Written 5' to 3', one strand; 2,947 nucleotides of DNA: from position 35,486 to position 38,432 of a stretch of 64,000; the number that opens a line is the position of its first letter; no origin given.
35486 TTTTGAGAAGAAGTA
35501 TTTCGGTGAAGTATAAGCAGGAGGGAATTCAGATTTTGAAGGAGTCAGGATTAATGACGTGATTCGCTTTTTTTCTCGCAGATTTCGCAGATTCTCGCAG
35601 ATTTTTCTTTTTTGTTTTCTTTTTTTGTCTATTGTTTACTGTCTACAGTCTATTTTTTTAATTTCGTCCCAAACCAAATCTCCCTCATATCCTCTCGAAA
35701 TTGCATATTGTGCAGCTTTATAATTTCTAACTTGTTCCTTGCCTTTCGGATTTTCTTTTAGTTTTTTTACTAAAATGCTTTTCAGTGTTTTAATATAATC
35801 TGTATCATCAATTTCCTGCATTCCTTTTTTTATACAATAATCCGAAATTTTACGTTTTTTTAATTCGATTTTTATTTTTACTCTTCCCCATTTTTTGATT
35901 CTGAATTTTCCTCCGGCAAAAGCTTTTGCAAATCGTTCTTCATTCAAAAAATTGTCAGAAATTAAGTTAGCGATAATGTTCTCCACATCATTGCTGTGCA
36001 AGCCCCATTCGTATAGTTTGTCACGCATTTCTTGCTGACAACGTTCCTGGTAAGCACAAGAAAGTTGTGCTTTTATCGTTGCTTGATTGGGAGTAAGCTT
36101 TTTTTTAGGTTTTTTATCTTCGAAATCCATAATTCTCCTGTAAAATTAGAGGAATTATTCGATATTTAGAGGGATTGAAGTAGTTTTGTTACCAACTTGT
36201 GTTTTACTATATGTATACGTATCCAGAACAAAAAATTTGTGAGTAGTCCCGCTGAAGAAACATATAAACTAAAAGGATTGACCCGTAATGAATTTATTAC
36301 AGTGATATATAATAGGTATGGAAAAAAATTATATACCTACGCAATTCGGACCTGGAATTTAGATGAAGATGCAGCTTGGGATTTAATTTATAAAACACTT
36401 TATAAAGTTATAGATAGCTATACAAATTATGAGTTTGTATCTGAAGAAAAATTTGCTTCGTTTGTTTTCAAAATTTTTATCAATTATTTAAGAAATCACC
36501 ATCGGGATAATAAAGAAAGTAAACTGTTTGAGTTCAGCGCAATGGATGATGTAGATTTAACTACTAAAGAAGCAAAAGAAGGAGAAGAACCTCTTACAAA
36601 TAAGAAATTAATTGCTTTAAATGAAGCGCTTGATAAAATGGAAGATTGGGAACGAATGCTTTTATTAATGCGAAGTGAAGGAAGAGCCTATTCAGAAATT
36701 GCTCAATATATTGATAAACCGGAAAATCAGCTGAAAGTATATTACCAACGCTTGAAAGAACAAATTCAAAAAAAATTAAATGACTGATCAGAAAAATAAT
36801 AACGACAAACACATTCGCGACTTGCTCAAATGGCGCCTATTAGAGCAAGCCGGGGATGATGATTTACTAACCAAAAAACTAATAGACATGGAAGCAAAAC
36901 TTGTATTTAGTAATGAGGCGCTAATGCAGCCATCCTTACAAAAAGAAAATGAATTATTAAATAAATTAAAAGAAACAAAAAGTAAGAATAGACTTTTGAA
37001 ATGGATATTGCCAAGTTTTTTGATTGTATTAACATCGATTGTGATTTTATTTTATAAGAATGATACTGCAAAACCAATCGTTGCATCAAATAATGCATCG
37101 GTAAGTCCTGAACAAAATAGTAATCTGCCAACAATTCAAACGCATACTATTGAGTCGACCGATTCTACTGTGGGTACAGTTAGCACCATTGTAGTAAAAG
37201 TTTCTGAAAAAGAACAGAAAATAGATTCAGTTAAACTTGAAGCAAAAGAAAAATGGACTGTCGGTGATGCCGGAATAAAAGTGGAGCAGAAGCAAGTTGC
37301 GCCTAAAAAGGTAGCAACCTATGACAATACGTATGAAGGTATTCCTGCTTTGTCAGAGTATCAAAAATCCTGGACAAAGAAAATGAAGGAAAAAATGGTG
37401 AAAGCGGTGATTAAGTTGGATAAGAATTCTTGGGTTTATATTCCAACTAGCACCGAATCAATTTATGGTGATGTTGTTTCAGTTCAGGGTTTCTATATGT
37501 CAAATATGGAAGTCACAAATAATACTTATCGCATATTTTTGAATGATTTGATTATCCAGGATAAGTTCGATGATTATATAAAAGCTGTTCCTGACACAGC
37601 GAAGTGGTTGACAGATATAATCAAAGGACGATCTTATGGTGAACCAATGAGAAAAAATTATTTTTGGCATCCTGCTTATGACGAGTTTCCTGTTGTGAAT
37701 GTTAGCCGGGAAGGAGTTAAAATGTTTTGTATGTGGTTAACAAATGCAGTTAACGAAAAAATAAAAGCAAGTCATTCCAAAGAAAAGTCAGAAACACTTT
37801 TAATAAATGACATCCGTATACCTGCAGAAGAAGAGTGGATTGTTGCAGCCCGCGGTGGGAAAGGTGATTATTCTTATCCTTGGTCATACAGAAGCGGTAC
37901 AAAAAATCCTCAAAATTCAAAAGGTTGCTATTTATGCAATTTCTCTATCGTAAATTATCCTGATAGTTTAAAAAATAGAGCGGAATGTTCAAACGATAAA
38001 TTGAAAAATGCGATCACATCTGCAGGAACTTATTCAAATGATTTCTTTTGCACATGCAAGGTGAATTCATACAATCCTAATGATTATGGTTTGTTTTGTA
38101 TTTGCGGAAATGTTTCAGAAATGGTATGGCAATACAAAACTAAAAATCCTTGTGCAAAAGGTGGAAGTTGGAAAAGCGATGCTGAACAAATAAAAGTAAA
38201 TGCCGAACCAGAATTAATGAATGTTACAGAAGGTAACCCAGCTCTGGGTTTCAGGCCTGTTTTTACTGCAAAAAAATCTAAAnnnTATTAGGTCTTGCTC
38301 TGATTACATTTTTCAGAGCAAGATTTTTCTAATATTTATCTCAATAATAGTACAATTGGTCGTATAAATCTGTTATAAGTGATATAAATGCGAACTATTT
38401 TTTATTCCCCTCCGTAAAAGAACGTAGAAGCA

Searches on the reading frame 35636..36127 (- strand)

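Call 12: search_protein_families(library=ncbifam, proteins=[window:35636-36127:-], max_evalue=0.001)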
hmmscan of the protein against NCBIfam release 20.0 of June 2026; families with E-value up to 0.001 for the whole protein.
window:35636-36127:- (163 aa): 14 families
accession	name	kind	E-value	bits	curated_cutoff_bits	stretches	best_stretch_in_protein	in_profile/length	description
NF010733.0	PRK14135.1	equivalog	1.8e-16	60.6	240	1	25-160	71-206/267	recombination regulator RecX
NF001057.0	PRK00117.3-3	equivalog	1.1e-15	58.1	146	1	28-157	17-144/151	recombination regulator RecX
NF001058.0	PRK00117.4-1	equivalog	2.1e-14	54.1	194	1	24-159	72-207/214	recombination regulator RecX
NF001063.0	PRK00117.5-3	equivalog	3.2e-13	49.9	186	1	15-157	12-147/165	recombination regulator RecX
NF001055.0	PRK00117.2-5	equivalog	5e-12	46.1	129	1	26-157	20-146/157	recombination regulator RecX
NF001065.0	PRK00117.5-5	equivalog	2.1e-10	41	175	1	25-152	16-134/149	recombination regulator RecX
NF001054.0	PRK00117.2-1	equivalog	5.9e-10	39.5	189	1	25-153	19-144/154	recombination regulator RecX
NF010732.0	PRK14134.1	equivalog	9.4e-10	38.6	351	1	30-159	77-206/283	recombination regulator RecX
NF001059.0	PRK00117.4-3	equivalog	1.1e-09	38.3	253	1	18-136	50-168/206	recombination regulator RecX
NF001064.0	PRK00117.5-4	equivalog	4.9e-08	32.6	217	1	27-157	44-174/194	recombination regulator RecX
NF001052.0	PRK00117.1-1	equivalog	2.1e-07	31.3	266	1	44-150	52-155/166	recombination regulator RecX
NF001053.0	PRK00117.1-3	equivalog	3.7e-06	27.4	216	1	42-149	64-168/180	recombination regulator RecX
NF001062.0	PRK00117.5-2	equivalog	0.00027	21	336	1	25-132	31-138/164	recombination regulator RecX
NF010734.0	PRK14136.1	equivalog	0.00031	20.6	359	1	27-149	185-302/319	recombination regulator RecX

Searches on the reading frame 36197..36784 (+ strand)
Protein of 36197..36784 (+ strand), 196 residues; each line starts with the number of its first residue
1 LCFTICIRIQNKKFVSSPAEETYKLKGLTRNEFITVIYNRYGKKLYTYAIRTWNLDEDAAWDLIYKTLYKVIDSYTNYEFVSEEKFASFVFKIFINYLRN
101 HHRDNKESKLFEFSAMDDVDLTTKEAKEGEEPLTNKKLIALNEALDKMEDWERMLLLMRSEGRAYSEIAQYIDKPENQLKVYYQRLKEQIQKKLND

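Call 12: search_protein_families(library=ncbifam, proteins=[window:36197-36784:+], max_evalue=0.001)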
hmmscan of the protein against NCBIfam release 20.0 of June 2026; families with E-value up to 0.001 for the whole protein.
window:36197-36784:+ (196 aa): 20 families
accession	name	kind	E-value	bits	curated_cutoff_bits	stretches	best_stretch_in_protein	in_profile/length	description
TIGR02937.1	sigma70-ECF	superfamily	1.8e-15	56.9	42.9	1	37-194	6-165/165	sigma-70 family RNA polymerase sigma factor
NF009166.1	PRK12513.1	equivalog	1.3e-10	41.3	206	1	36-194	26-186/193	RNA polymerase sigma factor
TIGR02989.1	Sig-70_gvs1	subfamily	1.7e-10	41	124.55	1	38-191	7-155/158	RNA polymerase sigma-70 factor, Rhodopirellula/Verrucomicrobium family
TIGR02950.1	SigM_subfam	subfamily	3.8e-10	39.8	147.95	1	36-194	4-158/159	RNA polymerase sigma factor, SigM family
NF058625.1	sigma_PG0214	equivalog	7.3e-10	38.8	130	1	31-195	4-162/170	GFO_1088 family ECF-type sigma factor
NF008894.0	PRK11924.3-1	equivalog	1e-08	35.4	258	1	31-194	21-181/188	RNA polymerase sigma factor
TIGR02954.1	Sig70_famx3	hypoth_equivalog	1.6e-08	34.5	188.5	1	28-195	13-168/170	RNA polymerase sigma-70 factor, TIGR02954 family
TIGR02952.1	Sig70_famx2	equivalog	3e-08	33.7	206.45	1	34-185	13-161/170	ECF subfamily RNA polymerase sigma factor, BldN family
TIGR02985.1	Sig70_bacteroi1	subfamily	5.5e-06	26.7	126.4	1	36-174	5-142/162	RNA polymerase sigma-70 factor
NF005385.0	PRK06930.1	subfamily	1.6e-05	24.7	136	1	114-196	84-164/170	positive control sigma-like factor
NF007220.0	PRK09639.1-5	equivalog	4.1e-05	23.4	260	1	35-194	6-164/181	RNA polymerase sigma factor SigX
NF008888.0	PRK11922.1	equivalog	7.1e-05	22.5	204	1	33-195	31-197/231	RNA polymerase sigma factor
NF009179.0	PRK12527.1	equivalog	9.5e-05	22.5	162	1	57-172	19-131/159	RNA polymerase sigma factor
NF007217.0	PRK09639.1-1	equivalog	0.00028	20.7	239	1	32-192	3-163/194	RNA polymerase sigma factor SigX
NF006147.0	PRK08295.1-4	equivalog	0.00028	20.5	212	1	123-195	127-201/201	RNA polymerase factor sigma-70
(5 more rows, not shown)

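Call 13: search_protein_families(library=pfam, proteins=[window:36197-36784:+], max_evalue=1)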
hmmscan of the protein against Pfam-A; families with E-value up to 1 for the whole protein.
window:36197-36784:+ (196 aa): 3 families
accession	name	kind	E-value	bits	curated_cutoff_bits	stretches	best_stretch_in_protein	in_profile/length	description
PF08281.18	Sigma70_r4_2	-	0.00018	21.6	25.7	1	140-189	3-53/54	Sigma-70, region 4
PF04542.20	Sigma70_r2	-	0.002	18.4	24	1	37-106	1-69/71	Sigma-70 region 2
PF13921.12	Myb_DNA-bind_6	-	0.008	16.8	22.9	1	149-192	4-49/60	Myb-like DNA-binding domain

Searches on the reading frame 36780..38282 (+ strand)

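Call 12: search_protein_families(library=ncbifam, proteins=[window:36780-38282:+], max_evalue=0.001)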
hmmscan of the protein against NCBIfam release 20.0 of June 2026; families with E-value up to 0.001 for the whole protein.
window:36780-38282:+ (501 aa): 4 families
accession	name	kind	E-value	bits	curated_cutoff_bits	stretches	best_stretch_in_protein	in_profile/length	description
TIGR03525.2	GldK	equivalog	4.9e-40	138.1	350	2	265-449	184-334/408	T9SS ring complex lipoprotein PorK/GldK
TIGR03524.1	GldJ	equivalog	2.6e-22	79.2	458.2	2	234-329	90-187/559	gliding motility lipoprotein GldJ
TIGR03530.1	GldJ_short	equivalog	1e-19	70.8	382.9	1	232-451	93-315/396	gliding motility lipoprotein GldJ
TIGR03752.1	conj_TIGR03752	hypoth_equivalog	0.00027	20.3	241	1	69-176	2-102/471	TIGR03752 family integrating conjugative element protein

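Call 13: search_protein_families(library=pfam, proteins=[window:36780-38282:+], max_evalue=1)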
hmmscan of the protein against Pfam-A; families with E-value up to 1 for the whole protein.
window:36780-38282:+ (501 aa): 2 families
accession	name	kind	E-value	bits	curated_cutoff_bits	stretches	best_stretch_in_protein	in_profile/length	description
PF03781.23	FGE-sulfatase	-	2.4e-23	83.5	23.3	1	228-492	28-252/255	Sulfatase-modifying factor enzyme 1-like domain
PF05739.25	SNARE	-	0.37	11.3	26.8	1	54-88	18-52/53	SNARE domain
